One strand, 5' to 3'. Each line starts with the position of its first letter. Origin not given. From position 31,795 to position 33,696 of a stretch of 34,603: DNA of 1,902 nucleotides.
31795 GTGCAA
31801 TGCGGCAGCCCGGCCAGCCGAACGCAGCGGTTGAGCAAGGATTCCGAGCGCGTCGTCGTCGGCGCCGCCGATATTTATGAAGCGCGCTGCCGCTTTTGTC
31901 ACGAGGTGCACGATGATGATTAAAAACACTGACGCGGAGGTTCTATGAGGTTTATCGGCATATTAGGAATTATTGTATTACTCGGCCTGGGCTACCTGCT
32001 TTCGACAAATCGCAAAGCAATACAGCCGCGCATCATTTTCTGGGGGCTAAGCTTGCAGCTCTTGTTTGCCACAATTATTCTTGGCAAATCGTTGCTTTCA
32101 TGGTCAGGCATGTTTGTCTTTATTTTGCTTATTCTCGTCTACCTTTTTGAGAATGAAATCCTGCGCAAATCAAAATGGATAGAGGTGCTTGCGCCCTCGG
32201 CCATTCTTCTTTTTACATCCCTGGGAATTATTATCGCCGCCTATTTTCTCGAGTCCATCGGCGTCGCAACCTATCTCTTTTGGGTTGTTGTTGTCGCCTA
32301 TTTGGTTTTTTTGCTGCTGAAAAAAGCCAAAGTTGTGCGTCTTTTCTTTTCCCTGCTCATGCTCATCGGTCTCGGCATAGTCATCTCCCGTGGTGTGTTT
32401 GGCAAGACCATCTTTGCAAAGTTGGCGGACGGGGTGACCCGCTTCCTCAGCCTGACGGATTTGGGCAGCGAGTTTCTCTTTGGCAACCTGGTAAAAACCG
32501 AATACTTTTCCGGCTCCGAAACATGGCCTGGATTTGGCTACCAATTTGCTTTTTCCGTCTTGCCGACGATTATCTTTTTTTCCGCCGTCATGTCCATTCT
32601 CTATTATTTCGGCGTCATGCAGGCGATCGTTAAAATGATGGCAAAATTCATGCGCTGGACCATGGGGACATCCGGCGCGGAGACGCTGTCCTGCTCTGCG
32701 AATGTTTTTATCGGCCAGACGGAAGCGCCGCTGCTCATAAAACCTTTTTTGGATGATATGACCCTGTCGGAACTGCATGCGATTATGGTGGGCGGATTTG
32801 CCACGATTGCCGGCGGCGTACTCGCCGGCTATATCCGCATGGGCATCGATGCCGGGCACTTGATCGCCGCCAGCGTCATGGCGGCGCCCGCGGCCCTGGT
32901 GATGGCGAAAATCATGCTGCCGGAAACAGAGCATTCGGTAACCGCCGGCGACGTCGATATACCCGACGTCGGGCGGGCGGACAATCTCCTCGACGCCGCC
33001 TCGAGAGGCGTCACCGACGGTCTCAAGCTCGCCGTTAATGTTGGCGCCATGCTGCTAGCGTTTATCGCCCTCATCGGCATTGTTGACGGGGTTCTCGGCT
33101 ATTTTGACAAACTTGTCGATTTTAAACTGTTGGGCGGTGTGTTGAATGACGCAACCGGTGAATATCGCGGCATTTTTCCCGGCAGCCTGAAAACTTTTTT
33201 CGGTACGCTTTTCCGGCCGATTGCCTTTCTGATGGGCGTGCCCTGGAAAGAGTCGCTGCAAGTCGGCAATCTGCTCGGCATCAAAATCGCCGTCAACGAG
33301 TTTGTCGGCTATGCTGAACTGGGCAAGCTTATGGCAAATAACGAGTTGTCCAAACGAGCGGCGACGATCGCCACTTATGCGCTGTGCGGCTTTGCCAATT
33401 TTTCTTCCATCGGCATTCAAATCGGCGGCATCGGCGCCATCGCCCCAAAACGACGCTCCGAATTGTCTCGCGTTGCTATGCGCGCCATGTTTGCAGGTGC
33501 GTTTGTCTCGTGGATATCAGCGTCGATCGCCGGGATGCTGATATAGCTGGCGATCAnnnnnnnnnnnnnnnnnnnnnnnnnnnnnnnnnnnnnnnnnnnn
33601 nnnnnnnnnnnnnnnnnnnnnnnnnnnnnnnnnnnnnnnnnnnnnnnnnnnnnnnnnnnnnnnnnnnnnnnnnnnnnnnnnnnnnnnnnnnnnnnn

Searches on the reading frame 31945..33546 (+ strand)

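Call 79: search_protein_families(library=pfam, proteins=[window:31945-33546:+], max_evalue=0.00001)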
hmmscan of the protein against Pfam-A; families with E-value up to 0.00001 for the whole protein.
window:31945-33546:+ (533 aa): 3 families
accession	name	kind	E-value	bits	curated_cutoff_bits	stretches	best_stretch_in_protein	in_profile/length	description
PF07662.18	Nucleos_tra2_C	-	3e-76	256.3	32.3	1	305-530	1-213/213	Na+ dependent nucleoside transporter C-terminus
PF07670.19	Gate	-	5.6e-20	72.2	29.6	1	203-300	2-101/104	Nucleoside recognition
PF01773.25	Nucleos_tra2_N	-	3.6e-13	50.2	27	1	7-47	1-41/74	Na+ dependent nucleoside transporter N-terminus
